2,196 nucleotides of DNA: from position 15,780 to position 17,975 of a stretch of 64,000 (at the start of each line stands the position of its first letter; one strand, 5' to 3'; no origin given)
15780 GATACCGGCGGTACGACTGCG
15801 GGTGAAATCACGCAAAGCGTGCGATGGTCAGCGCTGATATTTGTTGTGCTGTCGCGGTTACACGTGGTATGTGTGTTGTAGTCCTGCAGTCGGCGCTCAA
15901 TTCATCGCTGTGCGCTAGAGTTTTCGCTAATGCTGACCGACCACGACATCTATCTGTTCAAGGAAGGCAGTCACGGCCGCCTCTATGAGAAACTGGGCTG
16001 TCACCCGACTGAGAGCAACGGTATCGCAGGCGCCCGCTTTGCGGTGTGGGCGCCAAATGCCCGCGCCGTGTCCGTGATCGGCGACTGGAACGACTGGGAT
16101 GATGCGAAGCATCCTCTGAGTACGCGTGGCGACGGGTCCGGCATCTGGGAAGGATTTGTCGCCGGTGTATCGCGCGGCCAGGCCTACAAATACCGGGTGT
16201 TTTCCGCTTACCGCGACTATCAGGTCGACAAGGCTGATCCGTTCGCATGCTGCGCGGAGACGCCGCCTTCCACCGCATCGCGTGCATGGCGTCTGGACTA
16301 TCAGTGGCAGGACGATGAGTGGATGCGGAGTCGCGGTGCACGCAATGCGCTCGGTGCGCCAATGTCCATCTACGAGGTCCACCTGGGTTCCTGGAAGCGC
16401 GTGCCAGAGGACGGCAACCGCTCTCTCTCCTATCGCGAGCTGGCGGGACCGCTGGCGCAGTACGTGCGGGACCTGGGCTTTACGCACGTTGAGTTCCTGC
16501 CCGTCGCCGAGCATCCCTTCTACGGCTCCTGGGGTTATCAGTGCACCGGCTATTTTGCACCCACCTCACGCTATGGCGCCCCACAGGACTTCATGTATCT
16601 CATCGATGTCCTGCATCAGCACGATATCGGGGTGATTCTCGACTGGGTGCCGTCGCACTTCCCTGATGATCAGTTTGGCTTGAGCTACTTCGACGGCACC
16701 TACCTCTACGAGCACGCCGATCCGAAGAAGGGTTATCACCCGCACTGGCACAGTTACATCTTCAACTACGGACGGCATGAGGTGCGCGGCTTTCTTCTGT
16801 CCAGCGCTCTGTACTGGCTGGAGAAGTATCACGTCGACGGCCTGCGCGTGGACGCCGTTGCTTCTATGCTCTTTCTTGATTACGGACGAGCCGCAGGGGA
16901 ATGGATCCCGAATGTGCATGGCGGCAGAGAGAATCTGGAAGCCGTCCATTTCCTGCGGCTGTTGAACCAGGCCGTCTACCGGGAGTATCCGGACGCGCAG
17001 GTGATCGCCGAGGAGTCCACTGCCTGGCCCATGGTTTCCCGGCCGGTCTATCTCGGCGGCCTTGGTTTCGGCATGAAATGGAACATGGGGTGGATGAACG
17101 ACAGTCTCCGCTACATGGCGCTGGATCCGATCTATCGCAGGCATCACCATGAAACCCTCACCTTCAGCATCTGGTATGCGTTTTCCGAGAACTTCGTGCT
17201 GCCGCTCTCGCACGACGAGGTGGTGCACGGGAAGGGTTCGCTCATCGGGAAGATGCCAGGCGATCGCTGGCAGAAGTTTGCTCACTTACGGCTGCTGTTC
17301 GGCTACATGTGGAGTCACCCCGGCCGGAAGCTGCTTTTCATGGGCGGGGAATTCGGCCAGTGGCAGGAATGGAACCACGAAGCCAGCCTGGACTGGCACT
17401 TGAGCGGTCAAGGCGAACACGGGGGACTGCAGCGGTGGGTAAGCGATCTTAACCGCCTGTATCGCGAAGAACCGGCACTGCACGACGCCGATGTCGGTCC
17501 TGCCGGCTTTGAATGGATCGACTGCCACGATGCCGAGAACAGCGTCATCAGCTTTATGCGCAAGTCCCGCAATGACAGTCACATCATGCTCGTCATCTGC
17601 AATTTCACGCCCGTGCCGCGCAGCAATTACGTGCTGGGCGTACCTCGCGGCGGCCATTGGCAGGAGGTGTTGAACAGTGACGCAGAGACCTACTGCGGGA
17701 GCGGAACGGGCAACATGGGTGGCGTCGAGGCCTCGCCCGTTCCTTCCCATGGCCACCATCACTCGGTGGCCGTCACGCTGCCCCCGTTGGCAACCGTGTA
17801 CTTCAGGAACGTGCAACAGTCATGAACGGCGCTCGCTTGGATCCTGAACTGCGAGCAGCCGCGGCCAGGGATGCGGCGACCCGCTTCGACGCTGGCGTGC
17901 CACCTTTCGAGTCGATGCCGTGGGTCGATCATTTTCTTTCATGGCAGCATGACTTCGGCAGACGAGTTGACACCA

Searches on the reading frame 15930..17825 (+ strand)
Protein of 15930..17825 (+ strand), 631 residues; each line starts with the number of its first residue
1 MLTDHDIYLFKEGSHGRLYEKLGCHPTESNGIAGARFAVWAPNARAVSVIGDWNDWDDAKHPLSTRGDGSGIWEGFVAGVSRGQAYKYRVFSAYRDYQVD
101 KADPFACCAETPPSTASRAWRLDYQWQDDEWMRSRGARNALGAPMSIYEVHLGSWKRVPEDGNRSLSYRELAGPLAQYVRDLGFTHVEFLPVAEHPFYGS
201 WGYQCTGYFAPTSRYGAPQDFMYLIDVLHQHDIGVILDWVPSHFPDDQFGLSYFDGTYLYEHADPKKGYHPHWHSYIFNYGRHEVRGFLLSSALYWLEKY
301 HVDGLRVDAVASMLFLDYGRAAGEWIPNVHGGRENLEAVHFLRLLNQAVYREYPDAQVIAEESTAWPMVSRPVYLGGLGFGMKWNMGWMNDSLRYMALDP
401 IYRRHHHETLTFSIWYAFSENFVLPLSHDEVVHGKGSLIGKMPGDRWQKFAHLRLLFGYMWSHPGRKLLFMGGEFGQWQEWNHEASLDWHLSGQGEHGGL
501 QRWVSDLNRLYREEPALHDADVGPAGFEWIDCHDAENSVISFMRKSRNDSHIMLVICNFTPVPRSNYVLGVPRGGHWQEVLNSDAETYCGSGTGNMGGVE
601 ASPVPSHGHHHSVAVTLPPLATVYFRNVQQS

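Call 92: search_protein_families(library=pfam, proteins=[window:15930-17825:+], max_evalue=0.00001)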
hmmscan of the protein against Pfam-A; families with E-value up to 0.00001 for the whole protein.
window:15930-17825:+ (631 aa): 3 families
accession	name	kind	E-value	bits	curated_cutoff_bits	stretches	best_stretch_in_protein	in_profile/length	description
PF02806.24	Alpha-amylase_C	-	1.4e-26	93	21.2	1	529-626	1-93/95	Alpha amylase, C-terminal all-beta domain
PF02922.24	CBM_48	-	2.4e-19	69.9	22.4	1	21-106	1-83/83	Carbohydrate-binding module 48 (Isoamylase N-terminal domain)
PF00128.31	Alpha-amylase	-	3.6e-13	50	22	1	177-248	26-96/446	Alpha amylase, catalytic domain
